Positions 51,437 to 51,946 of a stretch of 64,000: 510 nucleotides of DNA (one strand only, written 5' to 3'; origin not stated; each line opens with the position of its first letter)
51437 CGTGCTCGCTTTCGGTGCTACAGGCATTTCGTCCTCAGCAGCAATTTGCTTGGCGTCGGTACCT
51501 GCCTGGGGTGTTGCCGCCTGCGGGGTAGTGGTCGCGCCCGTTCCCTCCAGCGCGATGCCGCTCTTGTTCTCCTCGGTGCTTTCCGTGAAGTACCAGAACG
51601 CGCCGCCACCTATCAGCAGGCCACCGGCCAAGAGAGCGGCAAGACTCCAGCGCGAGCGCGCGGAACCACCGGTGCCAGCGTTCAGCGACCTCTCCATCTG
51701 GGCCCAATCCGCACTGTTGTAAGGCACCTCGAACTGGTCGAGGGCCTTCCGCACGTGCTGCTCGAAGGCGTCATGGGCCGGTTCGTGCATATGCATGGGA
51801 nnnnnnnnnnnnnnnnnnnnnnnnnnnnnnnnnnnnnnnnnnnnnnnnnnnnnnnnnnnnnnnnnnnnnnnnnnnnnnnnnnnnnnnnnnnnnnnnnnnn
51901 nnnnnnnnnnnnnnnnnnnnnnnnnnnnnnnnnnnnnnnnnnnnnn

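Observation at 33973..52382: ECF sigma / anti-sigma-like module where the anti-sigma carries PKD domains and a T9SS type-B CTD, directly upstream of three giant type-B-CTD adhesins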

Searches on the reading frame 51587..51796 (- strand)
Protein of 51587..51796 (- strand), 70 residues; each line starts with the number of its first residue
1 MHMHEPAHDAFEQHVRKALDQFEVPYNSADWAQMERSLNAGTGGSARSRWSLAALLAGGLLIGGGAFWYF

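Call 27: find_homologous_proteins(query=A2, max_evalue=10)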
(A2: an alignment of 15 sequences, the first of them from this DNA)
Query A2 (15 sequences) (70 aa, profile of the alignment): 15 proteins with E <= 10 among 2836 candidates.
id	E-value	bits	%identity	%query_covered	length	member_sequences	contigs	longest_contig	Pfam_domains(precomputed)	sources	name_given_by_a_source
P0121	1.1e-27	114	50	89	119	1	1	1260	-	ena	-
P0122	2.5e-27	112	50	100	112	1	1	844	-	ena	-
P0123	6.9e-27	111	54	86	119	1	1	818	-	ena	-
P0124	9.7e-24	101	55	63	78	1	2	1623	-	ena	-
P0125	2.1e-22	97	49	90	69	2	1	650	-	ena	-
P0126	6.6e-21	92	45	87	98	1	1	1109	-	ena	-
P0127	1.6e-20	91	47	89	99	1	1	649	-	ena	-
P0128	2.1e-19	87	58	61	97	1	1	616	-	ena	-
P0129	2.8e-19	87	56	77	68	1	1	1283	-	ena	-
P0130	6.2e-18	82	54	66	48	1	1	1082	-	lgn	-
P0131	1.2e-17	81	60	76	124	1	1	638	-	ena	-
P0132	1.5e-17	81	38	97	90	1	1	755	-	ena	-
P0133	2.2e-17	81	43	86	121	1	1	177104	-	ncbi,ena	-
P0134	3.6e-5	41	31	89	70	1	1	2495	-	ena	-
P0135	6.3e-5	41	36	86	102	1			-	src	-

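Call 38: search_protein_representatives(alignment_id=A2)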
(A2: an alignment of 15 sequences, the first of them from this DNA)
Query: 15 sequences, 70 profile positions. Proteins with E-value up to 0.001 (for the whole library): 480; up to 1e-10: 71; up to 1e-30: 0. The best 150 are listed.
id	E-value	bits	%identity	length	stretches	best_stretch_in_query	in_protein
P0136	4.5e-30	119.6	-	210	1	1-70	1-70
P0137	1.1e-29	118.3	-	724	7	15-40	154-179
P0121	3.4e-28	113.5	-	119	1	5-70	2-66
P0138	5.9e-28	112.8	-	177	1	1-69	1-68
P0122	7.9e-28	112.4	-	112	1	1-70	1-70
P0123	2.2e-27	111.0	-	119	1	1-70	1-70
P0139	1.4e-26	108.3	-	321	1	1-69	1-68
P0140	1.9e-26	107.9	-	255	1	1-70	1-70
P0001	2.1e-26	107.8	-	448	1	1-70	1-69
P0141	1.8e-25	104.8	-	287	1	4-70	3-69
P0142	4.2e-25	103.6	-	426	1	1-70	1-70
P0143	1.7e-24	101.7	-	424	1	8-70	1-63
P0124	3.1e-24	100.9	-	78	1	1-64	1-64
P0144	4.6e-24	100.3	-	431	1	4-70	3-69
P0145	9.3e-24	99.3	-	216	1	4-70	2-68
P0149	2.4e-21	91.6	-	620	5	16-46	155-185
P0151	7.9e-20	86.8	-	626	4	12-40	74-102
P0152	8.6e-20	86.6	-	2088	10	18-39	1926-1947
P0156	4.7e-18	81.1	-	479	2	5-41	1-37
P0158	1.9e-17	79.1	-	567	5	11-42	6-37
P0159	3.0e-17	78.5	-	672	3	7-51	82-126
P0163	1.6e-16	76.1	-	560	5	11-40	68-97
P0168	7.4e-15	70.8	-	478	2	5-61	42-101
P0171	4.2e-14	68.4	-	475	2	6-42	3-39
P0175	1.5e-13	66.6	-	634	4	5-65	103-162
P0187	6.6e-12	61.4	-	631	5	6-53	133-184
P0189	8.0e-12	61.1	-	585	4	8-41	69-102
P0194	7.7e-11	57.9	-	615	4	6-57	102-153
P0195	1.0e-10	57.6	-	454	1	5-69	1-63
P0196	1.0e-10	57.5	-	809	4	5-40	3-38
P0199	1.6e-10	56.9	-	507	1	1-46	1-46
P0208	1.6e-09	53.8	-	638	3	8-63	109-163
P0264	3.2e-07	46.4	-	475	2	11-70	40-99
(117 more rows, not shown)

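Call 41: search_protein_families(library=pfam, proteins=[P0137, P0149, P0151, P0152, P0158, P0156, P0168, P0199, P0196, P0159], max_evalue=0.01)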
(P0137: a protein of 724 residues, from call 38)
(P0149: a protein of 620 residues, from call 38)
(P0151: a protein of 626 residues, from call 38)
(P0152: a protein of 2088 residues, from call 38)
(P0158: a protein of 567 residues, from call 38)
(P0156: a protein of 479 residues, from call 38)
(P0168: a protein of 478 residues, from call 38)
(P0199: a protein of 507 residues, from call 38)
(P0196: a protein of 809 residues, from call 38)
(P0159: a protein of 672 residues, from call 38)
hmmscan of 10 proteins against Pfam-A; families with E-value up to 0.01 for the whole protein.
P0137 (724 aa): 2 families
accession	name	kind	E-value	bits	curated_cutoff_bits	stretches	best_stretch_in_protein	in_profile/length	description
PF13568.12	OMP_b-brl_2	-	1.9e-06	28.5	27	1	534-703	34-172/175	Outer membrane protein beta-barrel domain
PF13505.12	OMP_b-brl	-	3.6e-05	24.4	28.7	1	518-719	24-172/175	Outer membrane protein beta-barrel domain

P0149 (620 aa): 2 families
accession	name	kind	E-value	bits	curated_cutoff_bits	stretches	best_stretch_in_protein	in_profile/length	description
PF13568.12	OMP_b-brl_2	-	5e-08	33.7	27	1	400-519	7-120/175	Outer membrane protein beta-barrel domain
PF13505.12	OMP_b-brl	-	5.3e-05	23.9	28.7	1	408-616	24-173/175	Outer membrane protein beta-barrel domain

P0151 (626 aa): 1 family
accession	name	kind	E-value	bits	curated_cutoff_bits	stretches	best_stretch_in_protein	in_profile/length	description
PF13568.12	OMP_b-brl_2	-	7.7e-10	39.6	27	1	432-560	28-138/175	Outer membrane protein beta-barrel domain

P0152 (2088 aa): 4 families
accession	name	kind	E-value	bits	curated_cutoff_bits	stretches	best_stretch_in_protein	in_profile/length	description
PF18676.6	MBG_2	-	1.6e-215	698.7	25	15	929-1000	1-72/72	MBG domain (YGX type)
PF18998.6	Flg_new_2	-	1.4e-38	131.2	23.6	3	549-619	2-72/73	Divergent InlB B-repeat domain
PF09479.16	Flg_new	-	2.1e-14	53.8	27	1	698-768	1-65/65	Listeria-Bacteroides repeat domain (List_Bact_rpt)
PF00041.27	fn3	-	3.4e-10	40.4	25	0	1922-1977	21-66/84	Fibronectin type III domain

P0158 (567 aa): 2 families
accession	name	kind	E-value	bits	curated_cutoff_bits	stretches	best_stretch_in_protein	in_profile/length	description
PF13568.12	OMP_b-brl_2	-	1.7e-07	31.9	27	1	380-537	38-163/175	Outer membrane protein beta-barrel domain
PF13505.12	OMP_b-brl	-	0.0015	19.2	28.7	1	395-562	57-172/175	Outer membrane protein beta-barrel domain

P0156 (479 aa): 3 families
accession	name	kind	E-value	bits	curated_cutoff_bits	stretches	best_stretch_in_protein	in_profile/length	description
PF13585.12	CHU_C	-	2.7e-14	53.5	27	1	394-477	3-86/86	CHU_C Type IX secretion signal domain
PF18911.6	PKD_4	-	1.8e-12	47.6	27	1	331-380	28-78/85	PKD domain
PF00801.26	PKD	-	7.2e-08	32.8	23.5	1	327-382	17-77/80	PKD domain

P0168 (478 aa): 6 families
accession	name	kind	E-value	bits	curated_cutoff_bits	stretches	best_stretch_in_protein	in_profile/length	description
PF13585.12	CHU_C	-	1.2e-16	61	27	1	391-475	3-85/86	CHU_C Type IX secretion signal domain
PF18911.6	PKD_4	-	1.2e-11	44.9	27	1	328-382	29-82/85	PKD domain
PF00801.26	PKD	-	1.1e-10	41.8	23.5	1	325-376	18-74/80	PKD domain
PF18719.7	ArlS_N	-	0.00043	20.9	27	1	383-443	33-85/140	ArlS sensor domain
PF13860.13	FlgD_ig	-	0.0047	17.3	27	0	419-462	25-74/79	FlgD Ig-like domain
PF14524.12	Wzt_C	-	0.0054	17.2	30.4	0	409-436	41-68/143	Wzt C-terminal domain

P0199 (507 aa): 4 families
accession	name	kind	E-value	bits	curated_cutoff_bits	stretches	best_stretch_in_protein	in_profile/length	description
PF13568.12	OMP_b-brl_2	-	4.5e-09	37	27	1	269-374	4-113/175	Outer membrane protein beta-barrel domain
PF13505.12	OMP_b-brl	-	7.1e-08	33.2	28.7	1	265-507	13-175/175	Outer membrane protein beta-barrel domain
PF06082.17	YjbH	-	0.00064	19.1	24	1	129-326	239-450/658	Exopolysaccharide biosynthesis protein YbjH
PF03922.20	OmpW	-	0.008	16.6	24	0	287-377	30-111/195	OmpW family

P0196 (809 aa): 3 families
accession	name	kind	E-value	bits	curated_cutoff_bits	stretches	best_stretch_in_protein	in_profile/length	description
PF13568.12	OMP_b-brl_2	-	9.5e-09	36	27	1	601-768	36-159/175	Outer membrane protein beta-barrel domain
PF13505.12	OMP_b-brl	-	0.00016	22.4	28.7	1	603-777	42-152/175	Outer membrane protein beta-barrel domain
PF23398.1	FAZ1_cons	-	0.00093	19.5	27.5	0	94-123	10-39/93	FAZ1, conserved domain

P0159 (672 aa): 3 families
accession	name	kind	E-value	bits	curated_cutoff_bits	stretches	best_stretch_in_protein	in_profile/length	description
PF13568.12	OMP_b-brl_2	-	3.7e-06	27.6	27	1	427-537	38-131/175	Outer membrane protein beta-barrel domain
PF13505.12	OMP_b-brl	-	0.00034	21.2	28.7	1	426-530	41-111/175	Outer membrane protein beta-barrel domain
PF05133.19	SPP1_portal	-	0.00049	19.6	25.5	1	217-275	33-88/416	Phage portal protein, SPP1 Gp6-like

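Call 42: find_encoding_contigs(protein=P0156, flank=8000, max_places=2)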
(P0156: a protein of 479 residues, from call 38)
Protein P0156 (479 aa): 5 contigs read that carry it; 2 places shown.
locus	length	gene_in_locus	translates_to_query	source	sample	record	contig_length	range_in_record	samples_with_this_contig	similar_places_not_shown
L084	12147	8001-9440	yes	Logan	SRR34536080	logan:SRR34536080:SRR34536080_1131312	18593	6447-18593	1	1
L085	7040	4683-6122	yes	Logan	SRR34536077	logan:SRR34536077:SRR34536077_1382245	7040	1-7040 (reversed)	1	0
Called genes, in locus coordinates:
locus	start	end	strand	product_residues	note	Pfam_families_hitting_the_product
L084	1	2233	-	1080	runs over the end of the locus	PF21760:SecD_1st, PF22599:SecDF_P1_head, PF00873:ACR_tran (faint), PF02355:SecD_SecF_C, PF03176:MMPL (faint), PF07549:Sec_GG (weak), PF02355:SecD_SecF_C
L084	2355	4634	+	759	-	PF01839:FG-GAP (faint), PF13517:FG-GAP_3 (weak), PF18962:Por_Secre_tail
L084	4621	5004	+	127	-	-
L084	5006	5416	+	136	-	PF04134:DCC1-like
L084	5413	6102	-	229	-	PF16266:DUF4919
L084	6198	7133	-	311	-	PF00056:Ldh_1_N, PF02866:Ldh_1_C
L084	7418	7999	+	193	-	PF07638:Sigma70_ECF (faint), PF04542:Sigma70_r2, PF08281:Sigma70_r4_2, PF04545:Sigma70_r4 (weak)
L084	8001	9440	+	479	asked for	PF00801:PKD (faint), PF18911:PKD_4 (weak), PF13585:CHU_C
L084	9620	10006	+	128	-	-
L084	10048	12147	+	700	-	?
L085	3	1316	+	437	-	?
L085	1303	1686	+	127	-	-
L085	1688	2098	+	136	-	PF04134:DCC1-like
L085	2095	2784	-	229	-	PF16266:DUF4919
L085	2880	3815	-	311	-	PF00056:Ldh_1_N, PF02866:Ldh_1_C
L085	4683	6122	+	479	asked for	PF00801:PKD (faint), PF18911:PKD_4 (weak), PF13585:CHU_C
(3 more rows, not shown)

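Call 43: find_encoding_contigs(protein=P0149, flank=8000, max_places=2)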
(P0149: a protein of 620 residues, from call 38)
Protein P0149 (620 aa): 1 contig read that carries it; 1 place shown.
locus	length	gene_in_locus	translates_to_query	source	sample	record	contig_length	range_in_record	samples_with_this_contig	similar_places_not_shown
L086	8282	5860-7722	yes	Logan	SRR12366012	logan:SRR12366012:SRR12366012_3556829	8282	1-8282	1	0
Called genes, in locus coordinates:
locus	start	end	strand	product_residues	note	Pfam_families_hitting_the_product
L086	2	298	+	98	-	?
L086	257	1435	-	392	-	PF13387:Lnb_N, PF25221:5TMH_Lnb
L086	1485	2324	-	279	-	PF07690:MFS_1 (faint), PF03741:TerC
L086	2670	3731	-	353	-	PF11751:PorP_SprF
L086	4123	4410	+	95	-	-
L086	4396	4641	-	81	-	-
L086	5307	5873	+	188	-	PF07638:Sigma70_ECF, PF04542:Sigma70_r2, PF08281:Sigma70_r4_2, PF04545:Sigma70_r4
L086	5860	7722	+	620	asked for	PF13568:OMP_b-brl_2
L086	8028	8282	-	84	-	?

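Call 53: search_protein_families(library=ncbifam, proteins=[L086:5307-5873:+, P0149, P0199, P0137, P0156, L084:7418-7999:+], max_evalue=0.001)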
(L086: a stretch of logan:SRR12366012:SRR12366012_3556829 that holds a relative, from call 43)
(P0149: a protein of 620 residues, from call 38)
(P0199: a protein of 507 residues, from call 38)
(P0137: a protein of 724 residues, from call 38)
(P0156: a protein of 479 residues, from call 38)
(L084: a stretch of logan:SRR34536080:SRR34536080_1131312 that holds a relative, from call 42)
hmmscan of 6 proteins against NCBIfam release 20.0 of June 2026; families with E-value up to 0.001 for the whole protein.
L086:5307-5873:+ (188 aa): 90 families (the best 25 are shown)
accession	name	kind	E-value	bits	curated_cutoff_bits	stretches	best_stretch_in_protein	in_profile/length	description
TIGR02937.1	sigma70-ECF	superfamily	3.5e-30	104.8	42.9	1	25-177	2-164/165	sigma-70 family RNA polymerase sigma factor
TIGR02985.1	Sig70_bacteroi1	subfamily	4.6e-27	95.2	126.4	1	27-177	4-161/162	RNA polymerase sigma-70 factor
TIGR02947.1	SigH_actino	hypoth_equivalog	1.5e-26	93.3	251.55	1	32-180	19-181/193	RNA polymerase sigma-70 factor, TIGR02947 family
NF007215.0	PRK09637.1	equivalog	2.7e-25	89.4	212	1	27-179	4-155/181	RNA polymerase sigma factor SigZ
NF006930.0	PRK09415.1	subfamily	1.3e-24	87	198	1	21-179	13-176/179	RNA polymerase factor sigma C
TIGR02959.1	SigZ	equivalog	2.9e-24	85.8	168.65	1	31-179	2-149/170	RNA polymerase sigma factor SigZ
NF009171.0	PRK12518.1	equivalog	1.7e-23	83.4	208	1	8-179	11-185/191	RNA polymerase sigma factor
NF008888.0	PRK11922.1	equivalog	5.4e-23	81.8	204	1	7-180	13-198/231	RNA polymerase sigma factor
NF058625.1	sigma_PG0214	equivalog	9e-23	80.8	130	1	31-179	11-162/170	GFO_1088 family ECF-type sigma factor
NF007229.0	PRK09647.1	equivalog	1.6e-22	79.9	265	1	27-183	47-207/220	RNA polymerase sigma factor SigE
NF007225.0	PRK09643.1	equivalog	2.5e-22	79.6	190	1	9-179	12-183/204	RNA polymerase sigma factor SigM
NF007216.0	PRK09638.1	equivalog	6e-22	78.3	194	1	9-174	3-170/180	RNA polymerase sigma factor SigY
NF009174.0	PRK12522.1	equivalog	1.2e-21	77.5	217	1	28-179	7-168/175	RNA polymerase sigma factor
TIGR02950.1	SigM_subfam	subfamily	1.2e-21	77.3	147.95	1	28-177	4-157/159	RNA polymerase sigma factor, SigM family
TIGR02954.1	Sig70_famx3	hypoth_equivalog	2.6e-20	72.8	188.5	1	11-179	3-168/170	RNA polymerase sigma-70 factor, TIGR02954 family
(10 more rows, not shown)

P0149 (620 aa): 1 family
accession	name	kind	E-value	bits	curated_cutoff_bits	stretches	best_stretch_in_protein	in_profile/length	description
NF052311.1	T9SS_PorT_SprT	equivalog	2.3e-05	23.9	125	1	424-524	68-165/239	type IX secretion/gliding motility protein PorT/SprT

P0199 (507 aa): 0 families

P0137 (724 aa): 0 families

P0156 (479 aa): 1 family
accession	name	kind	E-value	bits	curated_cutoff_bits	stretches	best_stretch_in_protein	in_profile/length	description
TIGR04131.1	Bac_Flav_CTERM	domain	1e-08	35.2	35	1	394-477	3-83/85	T9SS type B sorting domain-containing protein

L084:7418-7999:+ (193 aa): 92 families (the best 25 are shown)
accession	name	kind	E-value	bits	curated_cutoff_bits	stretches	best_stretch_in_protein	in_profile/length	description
TIGR02937.1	sigma70-ECF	superfamily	8.2e-30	103.6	42.9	1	23-183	3-163/165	sigma-70 family RNA polymerase sigma factor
TIGR02985.1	Sig70_bacteroi1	subfamily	5.8e-28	98.1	126.4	1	24-182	4-159/162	RNA polymerase sigma-70 factor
NF009174.0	PRK12522.1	equivalog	1.2e-27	97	217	1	26-189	8-171/175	RNA polymerase sigma factor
NF007223.0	PRK09641.1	equivalog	7.3e-26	91.2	209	1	11-186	8-185/187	RNA polymerase sigma factor SigW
TIGR02950.1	SigM_subfam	subfamily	1.3e-24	86.9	147.95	1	24-185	3-158/159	RNA polymerase sigma factor, SigM family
NF008888.0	PRK11922.1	equivalog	1.5e-24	86.9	204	1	13-190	22-201/231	RNA polymerase sigma factor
NF006930.0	PRK09415.1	subfamily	1.6e-24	86.7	198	1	24-187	19-177/179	RNA polymerase factor sigma C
TIGR02954.1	Sig70_famx3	hypoth_equivalog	2.1e-24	86.1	188.5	1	11-187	6-169/170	RNA polymerase sigma-70 factor, TIGR02954 family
TIGR02948.1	SigW_bacill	equivalog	1.3e-23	84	243.1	1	11-182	8-181/187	RNA polymerase sigma factor SigW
NF058625.1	sigma_PG0214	equivalog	1.8e-23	83.1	130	1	27-192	10-168/170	GFO_1088 family ECF-type sigma factor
NF004113.0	PRK05602.1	equivalog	1e-22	80.8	208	1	11-188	35-204/211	RNA polymerase sigma factor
NF007216.0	PRK09638.1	equivalog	2.2e-22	79.7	194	1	16-182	13-171/180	RNA polymerase sigma factor SigY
NF053879.1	RNAPolSigSigVBac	equivalog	8.2e-22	77.6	190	1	36-187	19-157/160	RNA polymerase sigma factor SigV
NF007215.0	PRK09637.1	equivalog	8.5e-22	78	212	1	23-187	3-156/181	RNA polymerase sigma factor SigZ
NF007225.0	PRK09643.1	equivalog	9.4e-22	77.7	190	1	16-187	22-184/204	RNA polymerase sigma factor SigM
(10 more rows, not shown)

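Call 60: search_protein_families(library=pfam, alignment_id=A3, max_evalue=0.001)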
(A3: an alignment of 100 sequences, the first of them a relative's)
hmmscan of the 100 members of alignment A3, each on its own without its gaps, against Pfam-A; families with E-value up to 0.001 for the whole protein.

A. member 1, P0137 (724 aa): 2 families
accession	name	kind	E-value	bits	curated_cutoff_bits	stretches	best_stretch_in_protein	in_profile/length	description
PF13568.12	OMP_b-brl_2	-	1.9e-06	28.5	27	1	534-703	34-172/175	Outer membrane protein beta-barrel domain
PF13505.12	OMP_b-brl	-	3.6e-05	24.4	28.7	1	518-719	24-172/175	Outer membrane protein beta-barrel domain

B. families by the number of members that match (of 100 scanned): 16 families
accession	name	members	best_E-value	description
PF18911.6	PKD_4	44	2.4e-31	PKD domain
PF00801.26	PKD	41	8.8e-26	PKD domain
PF13585.12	CHU_C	37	1.1e-17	CHU_C Type IX secretion signal domain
PF13568.12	OMP_b-brl_2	33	7.5e-14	Outer membrane protein beta-barrel domain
PF13505.12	OMP_b-brl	22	9e-09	Outer membrane protein beta-barrel domain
PF16820.11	PKD_3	11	6.6e-07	PKD-like domain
PF11751.14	PorP_SprF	4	1e-23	Type IX secretion system membrane protein PorP/SprF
PF08329.16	ChitinaseA_N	3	0.00029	Chitinase A, N-terminal domain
PF18981.6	InlK_D3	2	0.00035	Internalin K domain (D3/D4)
PF10312.14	Cactin_mid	1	0.00015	Conserved mid region of cactin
PF13895.12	Ig_2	1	0.0004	Immunoglobulin domain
PF18719.7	ArlS_N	1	0.00043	ArlS sensor domain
PF05133.19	SPP1_portal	1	0.00049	Phage portal protein, SPP1 Gp6-like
PF06082.17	YjbH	1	0.00064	Exopolysaccharide biosynthesis protein YbjH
PF11859.13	DUF3379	1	0.00091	Protein of unknown function (DUF3379)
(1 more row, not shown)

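Call 62: search_protein_families(library=pfam, proteins=[P0175, P0187, P0189, P0194, P0208], max_evalue=0.001)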
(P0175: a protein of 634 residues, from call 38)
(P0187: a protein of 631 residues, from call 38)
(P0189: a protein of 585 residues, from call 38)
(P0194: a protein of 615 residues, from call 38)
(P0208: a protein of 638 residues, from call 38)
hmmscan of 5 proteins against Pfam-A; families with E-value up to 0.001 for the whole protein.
P0175 (634 aa): 1 family
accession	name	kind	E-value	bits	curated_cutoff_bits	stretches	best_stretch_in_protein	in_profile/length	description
PF11751.14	PorP_SprF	-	1e-23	84.7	22.3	1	353-612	21-264/273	Type IX secretion system membrane protein PorP/SprF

P0187 (631 aa): 1 family
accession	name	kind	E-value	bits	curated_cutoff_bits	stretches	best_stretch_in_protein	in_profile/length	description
PF11751.14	PorP_SprF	-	1.9e-19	70.7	22.3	1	347-591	15-248/273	Type IX secretion system membrane protein PorP/SprF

P0189 (585 aa): 1 family
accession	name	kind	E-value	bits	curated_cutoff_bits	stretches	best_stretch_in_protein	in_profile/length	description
PF11751.14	PorP_SprF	-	8.4e-05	22.7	22.3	1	310-558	20-256/273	Type IX secretion system membrane protein PorP/SprF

P0194 (615 aa): 2 families
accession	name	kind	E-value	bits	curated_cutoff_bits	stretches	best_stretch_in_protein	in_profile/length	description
PF11751.14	PorP_SprF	-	2.3e-13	50.8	22.3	1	339-593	20-261/273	Type IX secretion system membrane protein PorP/SprF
PF10312.14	Cactin_mid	-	0.00015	22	23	0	3-31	154-181/194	Conserved mid region of cactin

P0208 (638 aa): 0 families

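Call 63: find_encoding_contigs(protein=P0175, flank=10000, max_places=2)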
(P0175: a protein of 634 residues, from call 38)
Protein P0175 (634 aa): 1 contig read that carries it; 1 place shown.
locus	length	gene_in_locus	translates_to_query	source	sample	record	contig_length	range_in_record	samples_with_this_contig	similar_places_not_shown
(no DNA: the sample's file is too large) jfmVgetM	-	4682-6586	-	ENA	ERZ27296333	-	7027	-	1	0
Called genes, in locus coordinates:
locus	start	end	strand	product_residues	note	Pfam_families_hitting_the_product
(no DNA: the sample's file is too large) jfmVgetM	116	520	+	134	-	PF14078:DUF4259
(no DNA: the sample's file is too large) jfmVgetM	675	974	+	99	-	-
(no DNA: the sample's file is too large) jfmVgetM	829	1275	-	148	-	PF04342:DMT_6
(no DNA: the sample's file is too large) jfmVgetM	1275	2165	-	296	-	PF00561:Abhydrolase_1, PF12146:Hydrolase_4, PF12697:Abhydrolase_6 (weak), PF02129:Peptidase_S15 (weak)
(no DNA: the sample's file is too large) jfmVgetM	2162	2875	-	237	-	-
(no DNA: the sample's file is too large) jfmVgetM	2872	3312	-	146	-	PF00293:NUDIX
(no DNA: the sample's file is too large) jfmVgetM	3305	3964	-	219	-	PF05430:Methyltransf_30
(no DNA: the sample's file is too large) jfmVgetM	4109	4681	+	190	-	PF07638:Sigma70_ECF, PF04542:Sigma70_r2, PF08281:Sigma70_r4_2, PF04545:Sigma70_r4 (weak)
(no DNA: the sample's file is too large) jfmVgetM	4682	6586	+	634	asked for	PF11751:PorP_SprF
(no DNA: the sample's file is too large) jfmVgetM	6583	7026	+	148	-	?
